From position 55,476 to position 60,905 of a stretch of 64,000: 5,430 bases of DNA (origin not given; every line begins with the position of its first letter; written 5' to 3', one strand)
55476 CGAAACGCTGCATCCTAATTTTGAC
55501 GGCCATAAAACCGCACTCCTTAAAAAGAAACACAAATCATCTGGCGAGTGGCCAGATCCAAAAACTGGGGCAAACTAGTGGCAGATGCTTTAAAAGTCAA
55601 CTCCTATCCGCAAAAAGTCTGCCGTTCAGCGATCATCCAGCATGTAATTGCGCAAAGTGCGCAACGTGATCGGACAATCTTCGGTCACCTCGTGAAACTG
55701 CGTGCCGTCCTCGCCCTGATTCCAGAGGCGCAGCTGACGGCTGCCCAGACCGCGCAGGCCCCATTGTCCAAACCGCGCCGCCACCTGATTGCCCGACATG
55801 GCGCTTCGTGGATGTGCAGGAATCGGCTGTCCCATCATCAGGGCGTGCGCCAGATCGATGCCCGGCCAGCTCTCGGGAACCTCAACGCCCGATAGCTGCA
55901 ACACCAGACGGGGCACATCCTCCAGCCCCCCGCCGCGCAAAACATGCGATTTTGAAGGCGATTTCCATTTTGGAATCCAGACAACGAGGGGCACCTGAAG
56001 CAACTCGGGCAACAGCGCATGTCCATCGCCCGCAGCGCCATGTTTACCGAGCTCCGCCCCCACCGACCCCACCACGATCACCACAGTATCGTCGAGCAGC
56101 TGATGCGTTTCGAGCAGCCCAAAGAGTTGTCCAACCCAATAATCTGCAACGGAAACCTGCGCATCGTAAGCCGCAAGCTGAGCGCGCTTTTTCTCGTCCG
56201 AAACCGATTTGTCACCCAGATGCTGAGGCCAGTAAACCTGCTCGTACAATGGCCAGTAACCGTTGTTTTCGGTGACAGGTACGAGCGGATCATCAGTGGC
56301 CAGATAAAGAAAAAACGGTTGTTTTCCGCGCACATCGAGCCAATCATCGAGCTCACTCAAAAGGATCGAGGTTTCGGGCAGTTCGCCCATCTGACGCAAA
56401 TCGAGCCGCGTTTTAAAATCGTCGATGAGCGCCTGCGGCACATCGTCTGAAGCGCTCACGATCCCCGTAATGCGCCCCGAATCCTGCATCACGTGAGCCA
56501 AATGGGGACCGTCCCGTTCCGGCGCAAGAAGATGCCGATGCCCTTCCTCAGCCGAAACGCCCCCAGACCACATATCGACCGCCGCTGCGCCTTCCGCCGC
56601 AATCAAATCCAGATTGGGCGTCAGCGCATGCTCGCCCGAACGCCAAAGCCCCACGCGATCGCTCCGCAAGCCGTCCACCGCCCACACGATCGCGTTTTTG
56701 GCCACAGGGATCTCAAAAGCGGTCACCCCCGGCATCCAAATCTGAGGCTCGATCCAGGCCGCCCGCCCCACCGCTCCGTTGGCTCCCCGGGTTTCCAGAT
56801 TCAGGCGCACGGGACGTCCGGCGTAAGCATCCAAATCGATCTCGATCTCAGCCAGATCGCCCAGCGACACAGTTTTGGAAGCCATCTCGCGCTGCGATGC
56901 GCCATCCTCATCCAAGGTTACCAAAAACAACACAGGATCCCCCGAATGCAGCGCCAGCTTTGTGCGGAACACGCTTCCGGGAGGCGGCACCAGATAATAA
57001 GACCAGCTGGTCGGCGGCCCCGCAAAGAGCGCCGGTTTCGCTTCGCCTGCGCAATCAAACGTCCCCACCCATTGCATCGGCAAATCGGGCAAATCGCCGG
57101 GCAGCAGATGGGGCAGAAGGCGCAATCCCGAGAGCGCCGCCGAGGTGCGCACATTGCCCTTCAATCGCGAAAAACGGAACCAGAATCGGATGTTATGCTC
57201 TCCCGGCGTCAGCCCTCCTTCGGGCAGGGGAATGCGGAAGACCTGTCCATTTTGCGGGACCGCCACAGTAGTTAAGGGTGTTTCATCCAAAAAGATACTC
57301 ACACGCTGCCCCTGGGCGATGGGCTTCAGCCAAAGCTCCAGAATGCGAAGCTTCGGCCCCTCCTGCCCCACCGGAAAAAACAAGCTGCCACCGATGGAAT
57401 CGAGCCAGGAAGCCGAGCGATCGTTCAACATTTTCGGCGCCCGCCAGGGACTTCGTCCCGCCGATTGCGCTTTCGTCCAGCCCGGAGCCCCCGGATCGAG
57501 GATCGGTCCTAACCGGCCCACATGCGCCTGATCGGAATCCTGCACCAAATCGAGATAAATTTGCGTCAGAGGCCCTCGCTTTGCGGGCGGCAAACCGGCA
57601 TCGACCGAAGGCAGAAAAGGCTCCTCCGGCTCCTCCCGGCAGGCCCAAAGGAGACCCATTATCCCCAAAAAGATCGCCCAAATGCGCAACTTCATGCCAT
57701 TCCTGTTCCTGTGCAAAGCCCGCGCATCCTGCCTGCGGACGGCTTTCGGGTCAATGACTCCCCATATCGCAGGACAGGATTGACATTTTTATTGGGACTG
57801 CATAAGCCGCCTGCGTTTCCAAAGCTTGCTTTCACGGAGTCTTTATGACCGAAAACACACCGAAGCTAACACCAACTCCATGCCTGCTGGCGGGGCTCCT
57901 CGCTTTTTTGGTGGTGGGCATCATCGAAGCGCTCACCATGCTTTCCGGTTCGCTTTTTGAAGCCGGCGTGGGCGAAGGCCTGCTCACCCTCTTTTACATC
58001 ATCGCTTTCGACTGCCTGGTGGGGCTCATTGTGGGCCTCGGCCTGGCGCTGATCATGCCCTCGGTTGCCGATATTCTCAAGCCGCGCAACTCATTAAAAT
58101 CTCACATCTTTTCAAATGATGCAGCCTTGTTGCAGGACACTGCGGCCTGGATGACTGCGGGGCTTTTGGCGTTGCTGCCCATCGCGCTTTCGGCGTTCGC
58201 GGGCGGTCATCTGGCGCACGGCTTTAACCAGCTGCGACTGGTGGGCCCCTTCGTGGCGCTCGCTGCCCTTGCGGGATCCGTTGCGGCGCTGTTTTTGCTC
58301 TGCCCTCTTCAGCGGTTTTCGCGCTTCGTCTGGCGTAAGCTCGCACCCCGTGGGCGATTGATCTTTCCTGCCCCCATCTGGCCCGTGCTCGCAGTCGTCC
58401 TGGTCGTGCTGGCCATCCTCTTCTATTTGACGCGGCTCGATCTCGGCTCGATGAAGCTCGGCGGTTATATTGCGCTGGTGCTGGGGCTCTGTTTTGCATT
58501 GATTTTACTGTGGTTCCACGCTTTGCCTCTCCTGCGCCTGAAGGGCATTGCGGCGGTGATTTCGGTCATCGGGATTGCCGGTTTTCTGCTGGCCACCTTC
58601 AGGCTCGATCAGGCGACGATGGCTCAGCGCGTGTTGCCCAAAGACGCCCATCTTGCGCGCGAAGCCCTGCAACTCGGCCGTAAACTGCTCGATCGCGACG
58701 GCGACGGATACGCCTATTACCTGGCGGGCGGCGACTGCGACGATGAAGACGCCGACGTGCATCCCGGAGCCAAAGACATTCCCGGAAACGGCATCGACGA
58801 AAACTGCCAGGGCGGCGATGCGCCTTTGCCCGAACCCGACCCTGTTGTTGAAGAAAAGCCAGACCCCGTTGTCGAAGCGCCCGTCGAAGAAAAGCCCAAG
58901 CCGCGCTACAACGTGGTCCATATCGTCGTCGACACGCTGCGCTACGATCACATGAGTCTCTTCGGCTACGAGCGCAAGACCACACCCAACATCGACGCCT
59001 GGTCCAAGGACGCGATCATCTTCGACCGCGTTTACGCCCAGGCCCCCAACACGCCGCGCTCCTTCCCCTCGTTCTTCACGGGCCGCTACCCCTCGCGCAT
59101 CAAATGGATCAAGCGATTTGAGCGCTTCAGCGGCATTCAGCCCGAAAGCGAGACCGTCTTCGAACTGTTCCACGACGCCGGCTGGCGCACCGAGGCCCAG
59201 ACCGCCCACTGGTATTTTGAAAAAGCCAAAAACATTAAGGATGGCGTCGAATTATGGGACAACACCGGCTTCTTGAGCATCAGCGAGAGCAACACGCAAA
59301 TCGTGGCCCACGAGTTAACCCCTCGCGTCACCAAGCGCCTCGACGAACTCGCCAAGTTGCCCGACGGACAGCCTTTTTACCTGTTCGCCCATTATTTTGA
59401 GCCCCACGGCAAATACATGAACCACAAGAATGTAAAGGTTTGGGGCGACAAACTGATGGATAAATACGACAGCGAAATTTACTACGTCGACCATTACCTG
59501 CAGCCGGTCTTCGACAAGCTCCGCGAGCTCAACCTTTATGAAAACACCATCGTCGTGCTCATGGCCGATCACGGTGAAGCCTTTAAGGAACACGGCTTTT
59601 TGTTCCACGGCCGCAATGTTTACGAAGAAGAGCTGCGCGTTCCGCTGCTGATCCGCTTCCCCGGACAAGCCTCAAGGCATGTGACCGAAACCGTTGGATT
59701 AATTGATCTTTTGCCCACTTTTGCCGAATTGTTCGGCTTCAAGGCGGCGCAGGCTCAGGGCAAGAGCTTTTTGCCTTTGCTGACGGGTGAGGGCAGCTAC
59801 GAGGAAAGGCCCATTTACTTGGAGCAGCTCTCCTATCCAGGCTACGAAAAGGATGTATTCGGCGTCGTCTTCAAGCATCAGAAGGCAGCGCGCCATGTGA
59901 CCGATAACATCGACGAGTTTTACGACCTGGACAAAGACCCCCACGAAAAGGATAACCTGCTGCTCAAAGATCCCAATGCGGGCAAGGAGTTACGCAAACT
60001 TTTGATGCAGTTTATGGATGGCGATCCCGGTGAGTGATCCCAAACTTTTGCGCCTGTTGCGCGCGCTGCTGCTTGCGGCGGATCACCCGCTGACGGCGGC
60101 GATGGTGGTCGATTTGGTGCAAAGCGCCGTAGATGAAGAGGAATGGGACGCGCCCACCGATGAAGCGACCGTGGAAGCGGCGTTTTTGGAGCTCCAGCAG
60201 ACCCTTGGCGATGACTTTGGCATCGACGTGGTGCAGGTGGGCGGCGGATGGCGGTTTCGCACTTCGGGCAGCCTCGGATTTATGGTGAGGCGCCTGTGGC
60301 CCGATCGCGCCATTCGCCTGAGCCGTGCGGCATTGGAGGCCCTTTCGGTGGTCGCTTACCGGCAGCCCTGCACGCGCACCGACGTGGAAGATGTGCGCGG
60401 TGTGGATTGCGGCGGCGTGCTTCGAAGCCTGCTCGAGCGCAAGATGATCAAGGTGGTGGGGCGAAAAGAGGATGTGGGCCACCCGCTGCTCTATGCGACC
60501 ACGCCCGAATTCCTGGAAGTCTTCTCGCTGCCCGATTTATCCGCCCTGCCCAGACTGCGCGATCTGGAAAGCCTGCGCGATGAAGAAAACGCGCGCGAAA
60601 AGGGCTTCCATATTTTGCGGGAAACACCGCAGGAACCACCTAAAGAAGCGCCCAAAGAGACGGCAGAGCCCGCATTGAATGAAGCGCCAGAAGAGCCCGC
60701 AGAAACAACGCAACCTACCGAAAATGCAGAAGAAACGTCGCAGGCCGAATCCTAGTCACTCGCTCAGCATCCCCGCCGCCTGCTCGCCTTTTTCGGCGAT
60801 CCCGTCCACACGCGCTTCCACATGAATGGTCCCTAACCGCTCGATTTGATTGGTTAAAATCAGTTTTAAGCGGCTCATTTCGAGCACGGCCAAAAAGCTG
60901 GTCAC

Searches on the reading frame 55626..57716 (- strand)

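Call 7: search_protein_families(library=pfam, proteins=[window:55626-57716:-], max_evalue=0.001)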
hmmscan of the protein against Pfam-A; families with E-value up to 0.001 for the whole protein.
window:55626-57716:- (696 aa): 1 family
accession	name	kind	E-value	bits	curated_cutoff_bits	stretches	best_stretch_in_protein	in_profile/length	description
PF00884.28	Sulfatase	-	6.8e-16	58.9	25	1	449-595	146-287/301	Sulfatase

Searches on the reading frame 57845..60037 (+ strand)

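Call 7: search_protein_families(library=pfam, proteins=[window:57845-60037:+], max_evalue=0.001)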
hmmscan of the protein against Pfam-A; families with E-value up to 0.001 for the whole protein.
window:57845-60037:+ (730 aa): 5 families
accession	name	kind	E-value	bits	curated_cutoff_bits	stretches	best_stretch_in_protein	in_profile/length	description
PF00884.28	Sulfatase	-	9.6e-49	166.7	25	1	356-631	2-300/301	Sulfatase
PF16347.10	SGSH_C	-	6.6e-18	65.8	29.3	1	582-712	2-137/154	N-sulphoglucosamine sulphohydrolase, C-terminal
PF11617.13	Cu-binding_MopE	-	3.8e-08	33.9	27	1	297-324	1-27/30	Putative metal-binding motif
PF01663.27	Phosphodiest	-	6.4e-07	29.7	23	1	357-577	1-220/342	Type I phosphodiesterase / nucleotide pyrophosphatase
PF02995.22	DUF229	-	1.8e-05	24.1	25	1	532-608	297-370/496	Protein of unknown function (DUF229)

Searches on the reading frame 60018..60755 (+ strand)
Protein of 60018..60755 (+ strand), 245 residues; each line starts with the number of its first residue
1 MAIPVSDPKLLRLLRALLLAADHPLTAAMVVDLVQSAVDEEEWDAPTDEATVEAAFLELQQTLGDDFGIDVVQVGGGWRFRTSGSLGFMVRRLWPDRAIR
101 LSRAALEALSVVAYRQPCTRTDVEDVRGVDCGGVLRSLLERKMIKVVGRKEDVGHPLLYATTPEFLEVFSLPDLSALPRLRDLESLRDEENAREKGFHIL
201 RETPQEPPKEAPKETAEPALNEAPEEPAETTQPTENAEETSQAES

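Call 25: search_protein_families(library=ncbifam, proteins=[window:60018-60755:+], max_evalue=0.001)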
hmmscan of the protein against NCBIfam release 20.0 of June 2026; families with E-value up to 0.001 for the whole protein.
window:60018-60755:+ (245 aa): 2 families
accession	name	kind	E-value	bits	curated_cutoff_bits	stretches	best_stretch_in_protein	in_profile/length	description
TIGR00281.1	TIGR00281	equivalog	4.2e-28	98.2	89.2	1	51-184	34-170/186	SMC-Scp complex subunit ScpB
NF001106.1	PRK00135.2-1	exception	2.1e-18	66.4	300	1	101-180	286-365/377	SMC-Scp complex subunit ScpB, long form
